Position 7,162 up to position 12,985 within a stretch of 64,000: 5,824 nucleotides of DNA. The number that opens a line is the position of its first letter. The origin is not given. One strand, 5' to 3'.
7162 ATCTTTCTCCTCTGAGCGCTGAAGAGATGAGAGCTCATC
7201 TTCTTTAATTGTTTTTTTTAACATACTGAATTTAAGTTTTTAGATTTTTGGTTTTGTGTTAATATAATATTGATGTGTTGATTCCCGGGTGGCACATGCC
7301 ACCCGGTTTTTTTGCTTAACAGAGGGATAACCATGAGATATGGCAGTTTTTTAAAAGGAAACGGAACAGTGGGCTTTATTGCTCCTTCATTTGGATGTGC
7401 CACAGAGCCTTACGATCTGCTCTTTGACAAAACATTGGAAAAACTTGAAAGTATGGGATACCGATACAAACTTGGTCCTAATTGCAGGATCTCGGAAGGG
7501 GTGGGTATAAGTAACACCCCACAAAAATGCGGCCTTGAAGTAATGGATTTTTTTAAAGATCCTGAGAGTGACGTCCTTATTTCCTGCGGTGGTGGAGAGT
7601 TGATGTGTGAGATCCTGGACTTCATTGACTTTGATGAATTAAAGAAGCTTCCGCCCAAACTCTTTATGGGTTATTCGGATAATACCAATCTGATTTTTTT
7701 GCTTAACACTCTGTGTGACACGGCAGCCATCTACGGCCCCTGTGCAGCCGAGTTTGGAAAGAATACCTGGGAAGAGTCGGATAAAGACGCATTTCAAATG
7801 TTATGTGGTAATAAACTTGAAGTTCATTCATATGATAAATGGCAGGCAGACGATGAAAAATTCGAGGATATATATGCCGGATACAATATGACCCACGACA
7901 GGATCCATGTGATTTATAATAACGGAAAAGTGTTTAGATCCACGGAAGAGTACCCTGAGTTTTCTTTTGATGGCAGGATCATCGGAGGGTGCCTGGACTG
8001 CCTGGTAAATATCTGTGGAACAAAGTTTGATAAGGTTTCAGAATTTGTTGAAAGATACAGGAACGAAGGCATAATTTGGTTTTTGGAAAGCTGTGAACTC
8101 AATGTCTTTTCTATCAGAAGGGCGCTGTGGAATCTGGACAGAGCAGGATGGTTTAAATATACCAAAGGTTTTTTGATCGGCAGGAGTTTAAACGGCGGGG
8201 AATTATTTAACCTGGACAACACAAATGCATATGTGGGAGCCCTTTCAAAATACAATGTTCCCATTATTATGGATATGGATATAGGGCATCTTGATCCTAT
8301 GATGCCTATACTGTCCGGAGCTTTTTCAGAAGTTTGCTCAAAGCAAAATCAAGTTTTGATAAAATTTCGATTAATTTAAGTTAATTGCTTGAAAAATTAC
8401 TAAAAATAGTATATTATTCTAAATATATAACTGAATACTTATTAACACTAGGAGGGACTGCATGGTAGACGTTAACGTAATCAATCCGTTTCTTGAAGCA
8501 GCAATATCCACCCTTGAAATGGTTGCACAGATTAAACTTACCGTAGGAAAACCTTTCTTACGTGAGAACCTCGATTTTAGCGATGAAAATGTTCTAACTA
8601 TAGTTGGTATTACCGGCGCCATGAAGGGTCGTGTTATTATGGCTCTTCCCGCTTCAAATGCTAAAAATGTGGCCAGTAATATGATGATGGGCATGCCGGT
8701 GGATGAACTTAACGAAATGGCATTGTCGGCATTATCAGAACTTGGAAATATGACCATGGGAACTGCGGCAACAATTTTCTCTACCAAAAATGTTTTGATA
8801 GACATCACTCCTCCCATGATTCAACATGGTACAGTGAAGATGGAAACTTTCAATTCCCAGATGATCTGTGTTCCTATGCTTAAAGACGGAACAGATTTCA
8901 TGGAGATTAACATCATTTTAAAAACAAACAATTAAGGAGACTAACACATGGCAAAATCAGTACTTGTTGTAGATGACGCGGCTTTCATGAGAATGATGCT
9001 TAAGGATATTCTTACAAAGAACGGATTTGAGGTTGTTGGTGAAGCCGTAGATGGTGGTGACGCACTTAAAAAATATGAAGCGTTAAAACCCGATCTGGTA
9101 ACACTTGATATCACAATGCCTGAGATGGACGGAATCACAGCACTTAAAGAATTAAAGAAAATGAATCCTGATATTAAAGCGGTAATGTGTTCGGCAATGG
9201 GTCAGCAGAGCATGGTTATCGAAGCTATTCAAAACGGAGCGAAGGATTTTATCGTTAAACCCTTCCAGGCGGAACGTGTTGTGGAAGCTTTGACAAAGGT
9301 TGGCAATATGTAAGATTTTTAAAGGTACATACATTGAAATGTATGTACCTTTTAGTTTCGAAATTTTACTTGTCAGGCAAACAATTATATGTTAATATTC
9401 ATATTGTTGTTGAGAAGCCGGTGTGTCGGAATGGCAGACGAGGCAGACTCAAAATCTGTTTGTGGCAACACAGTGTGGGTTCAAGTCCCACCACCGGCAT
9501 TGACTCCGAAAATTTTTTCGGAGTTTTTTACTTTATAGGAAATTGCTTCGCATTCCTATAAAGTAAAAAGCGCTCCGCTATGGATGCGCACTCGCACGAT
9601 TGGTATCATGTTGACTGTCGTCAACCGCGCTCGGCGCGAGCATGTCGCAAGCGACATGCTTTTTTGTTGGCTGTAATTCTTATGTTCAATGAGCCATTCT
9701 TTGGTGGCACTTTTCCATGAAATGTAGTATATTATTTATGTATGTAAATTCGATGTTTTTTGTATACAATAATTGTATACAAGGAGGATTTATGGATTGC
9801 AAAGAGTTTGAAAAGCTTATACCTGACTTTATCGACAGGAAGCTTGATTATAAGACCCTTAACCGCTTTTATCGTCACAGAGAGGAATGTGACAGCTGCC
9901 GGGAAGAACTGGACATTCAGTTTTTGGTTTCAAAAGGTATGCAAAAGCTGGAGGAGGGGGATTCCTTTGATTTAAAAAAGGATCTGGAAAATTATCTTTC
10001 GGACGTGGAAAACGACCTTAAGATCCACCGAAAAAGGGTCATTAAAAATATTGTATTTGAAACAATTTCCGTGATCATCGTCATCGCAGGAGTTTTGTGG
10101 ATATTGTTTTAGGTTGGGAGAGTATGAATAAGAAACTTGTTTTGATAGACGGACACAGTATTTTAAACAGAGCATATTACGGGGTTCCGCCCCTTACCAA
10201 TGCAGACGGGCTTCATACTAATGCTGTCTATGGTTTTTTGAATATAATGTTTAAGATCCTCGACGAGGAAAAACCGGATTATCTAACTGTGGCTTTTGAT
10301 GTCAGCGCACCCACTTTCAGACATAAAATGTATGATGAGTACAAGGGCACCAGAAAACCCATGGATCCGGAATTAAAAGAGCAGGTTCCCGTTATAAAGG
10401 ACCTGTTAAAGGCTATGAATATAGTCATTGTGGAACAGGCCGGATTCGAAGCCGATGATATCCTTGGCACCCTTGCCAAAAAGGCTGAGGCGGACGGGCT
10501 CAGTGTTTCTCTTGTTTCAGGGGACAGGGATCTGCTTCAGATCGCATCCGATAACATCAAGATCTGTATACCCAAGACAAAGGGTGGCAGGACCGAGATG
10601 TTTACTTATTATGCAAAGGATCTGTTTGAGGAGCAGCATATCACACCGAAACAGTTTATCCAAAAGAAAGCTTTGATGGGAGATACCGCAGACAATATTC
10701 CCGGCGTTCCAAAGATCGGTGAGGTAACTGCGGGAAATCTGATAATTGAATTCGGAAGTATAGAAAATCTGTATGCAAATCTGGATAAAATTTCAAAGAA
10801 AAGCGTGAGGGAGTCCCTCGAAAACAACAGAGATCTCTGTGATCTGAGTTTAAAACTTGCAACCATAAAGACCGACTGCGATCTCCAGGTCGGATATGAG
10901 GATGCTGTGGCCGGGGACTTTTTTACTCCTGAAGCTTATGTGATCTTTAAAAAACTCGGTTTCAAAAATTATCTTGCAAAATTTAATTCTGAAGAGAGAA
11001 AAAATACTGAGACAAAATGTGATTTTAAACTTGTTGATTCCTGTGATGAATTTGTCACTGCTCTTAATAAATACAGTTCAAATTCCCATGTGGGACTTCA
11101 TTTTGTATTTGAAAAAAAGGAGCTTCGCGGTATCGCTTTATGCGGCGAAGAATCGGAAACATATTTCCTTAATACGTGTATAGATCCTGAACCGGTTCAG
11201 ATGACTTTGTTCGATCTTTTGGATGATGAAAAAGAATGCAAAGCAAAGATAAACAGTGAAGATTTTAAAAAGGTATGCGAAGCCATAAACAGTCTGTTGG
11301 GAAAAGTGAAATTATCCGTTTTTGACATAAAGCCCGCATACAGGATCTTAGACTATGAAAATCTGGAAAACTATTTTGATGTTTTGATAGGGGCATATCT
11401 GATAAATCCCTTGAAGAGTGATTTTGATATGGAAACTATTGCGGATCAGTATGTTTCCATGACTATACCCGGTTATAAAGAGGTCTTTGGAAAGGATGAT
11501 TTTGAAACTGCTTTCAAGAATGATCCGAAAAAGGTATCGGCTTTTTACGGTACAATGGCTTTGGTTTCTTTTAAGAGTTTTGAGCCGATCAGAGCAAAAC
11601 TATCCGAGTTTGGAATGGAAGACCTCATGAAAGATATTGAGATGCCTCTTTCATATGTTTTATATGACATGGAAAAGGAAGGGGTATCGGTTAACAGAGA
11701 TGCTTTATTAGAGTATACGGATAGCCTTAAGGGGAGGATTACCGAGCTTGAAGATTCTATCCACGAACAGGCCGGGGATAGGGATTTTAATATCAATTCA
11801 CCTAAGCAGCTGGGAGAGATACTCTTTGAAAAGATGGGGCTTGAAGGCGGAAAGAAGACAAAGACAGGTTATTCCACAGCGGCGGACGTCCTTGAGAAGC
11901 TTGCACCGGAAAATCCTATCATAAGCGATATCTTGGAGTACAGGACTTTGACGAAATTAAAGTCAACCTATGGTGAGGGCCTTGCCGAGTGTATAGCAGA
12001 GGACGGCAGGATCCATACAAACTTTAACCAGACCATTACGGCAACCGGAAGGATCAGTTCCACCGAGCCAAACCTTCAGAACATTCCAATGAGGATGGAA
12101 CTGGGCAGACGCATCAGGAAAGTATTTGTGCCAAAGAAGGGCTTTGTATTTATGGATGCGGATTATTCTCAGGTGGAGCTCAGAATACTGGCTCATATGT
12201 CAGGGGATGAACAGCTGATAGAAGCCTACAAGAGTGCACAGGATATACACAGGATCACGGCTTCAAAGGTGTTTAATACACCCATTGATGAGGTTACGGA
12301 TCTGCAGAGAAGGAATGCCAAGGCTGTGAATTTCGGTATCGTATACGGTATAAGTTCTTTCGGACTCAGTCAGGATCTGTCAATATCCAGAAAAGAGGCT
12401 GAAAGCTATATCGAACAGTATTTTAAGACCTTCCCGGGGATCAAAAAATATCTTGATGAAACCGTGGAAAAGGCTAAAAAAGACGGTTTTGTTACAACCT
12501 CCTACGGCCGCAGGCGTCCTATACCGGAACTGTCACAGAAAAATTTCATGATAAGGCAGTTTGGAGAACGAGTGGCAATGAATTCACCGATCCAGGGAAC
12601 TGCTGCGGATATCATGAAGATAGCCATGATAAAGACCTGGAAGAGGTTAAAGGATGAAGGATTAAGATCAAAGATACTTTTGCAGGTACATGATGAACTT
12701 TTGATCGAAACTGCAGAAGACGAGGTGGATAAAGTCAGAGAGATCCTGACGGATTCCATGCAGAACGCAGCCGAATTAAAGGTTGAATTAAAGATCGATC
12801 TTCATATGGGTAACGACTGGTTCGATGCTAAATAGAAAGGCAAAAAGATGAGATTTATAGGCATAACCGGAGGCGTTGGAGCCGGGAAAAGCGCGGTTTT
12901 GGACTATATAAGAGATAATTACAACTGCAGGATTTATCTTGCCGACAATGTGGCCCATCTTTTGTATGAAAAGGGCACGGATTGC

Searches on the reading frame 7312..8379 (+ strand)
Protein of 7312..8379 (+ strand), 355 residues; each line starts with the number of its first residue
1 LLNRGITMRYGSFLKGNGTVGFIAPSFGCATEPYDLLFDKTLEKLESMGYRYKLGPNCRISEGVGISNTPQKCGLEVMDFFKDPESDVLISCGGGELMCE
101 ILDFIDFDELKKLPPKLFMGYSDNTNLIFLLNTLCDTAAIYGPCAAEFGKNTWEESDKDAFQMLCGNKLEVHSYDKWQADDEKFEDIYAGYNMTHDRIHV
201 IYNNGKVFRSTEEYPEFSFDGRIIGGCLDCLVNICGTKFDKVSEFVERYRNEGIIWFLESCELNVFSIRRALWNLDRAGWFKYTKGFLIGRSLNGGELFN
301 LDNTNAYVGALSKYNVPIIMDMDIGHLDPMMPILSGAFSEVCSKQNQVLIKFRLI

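Call 99: search_protein_families(library=pfam, proteins=[window:7312-8379:+], max_evalue=0.00001)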
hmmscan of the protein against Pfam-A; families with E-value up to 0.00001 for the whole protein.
window:7312-8379:+ (355 aa): 2 families
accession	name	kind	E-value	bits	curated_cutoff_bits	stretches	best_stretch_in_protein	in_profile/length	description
PF02016.21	Peptidase_S66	-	3.8e-26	92.1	25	1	20-142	1-121/121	LD-carboxypeptidase N-terminal domain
PF17676.7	Peptidase_S66C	-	2.4e-22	80.2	23.7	1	221-338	2-117/120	LD-carboxypeptidase C-terminal domain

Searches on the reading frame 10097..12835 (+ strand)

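Call 99: search_protein_families(library=pfam, proteins=[window:10097-12835:+], max_evalue=0.00001)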
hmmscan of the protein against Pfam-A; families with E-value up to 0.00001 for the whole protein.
window:10097-12835:+ (912 aa): 4 families
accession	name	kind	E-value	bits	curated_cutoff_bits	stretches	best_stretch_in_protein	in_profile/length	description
PF00476.26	DNA_pol_A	-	1.5e-165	551.2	34.3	1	535-909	2-380/381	DNA polymerase family A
PF02739.22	5_3_exonuc_N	-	4.4e-58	196.1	34.3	1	13-167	1-150/164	5'-3' exonuclease, N-terminal resolvase-like domain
PF01367.25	5_3_exonuc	-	3.2e-30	104.9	40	1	182-271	1-90/97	5'-3' exonuclease, C-terminal SAM fold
PF22619.2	DNA_polI_exo1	-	1.7e-06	28.4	27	1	403-466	48-114/140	DNA polymerase I, ribonuclease H-like domain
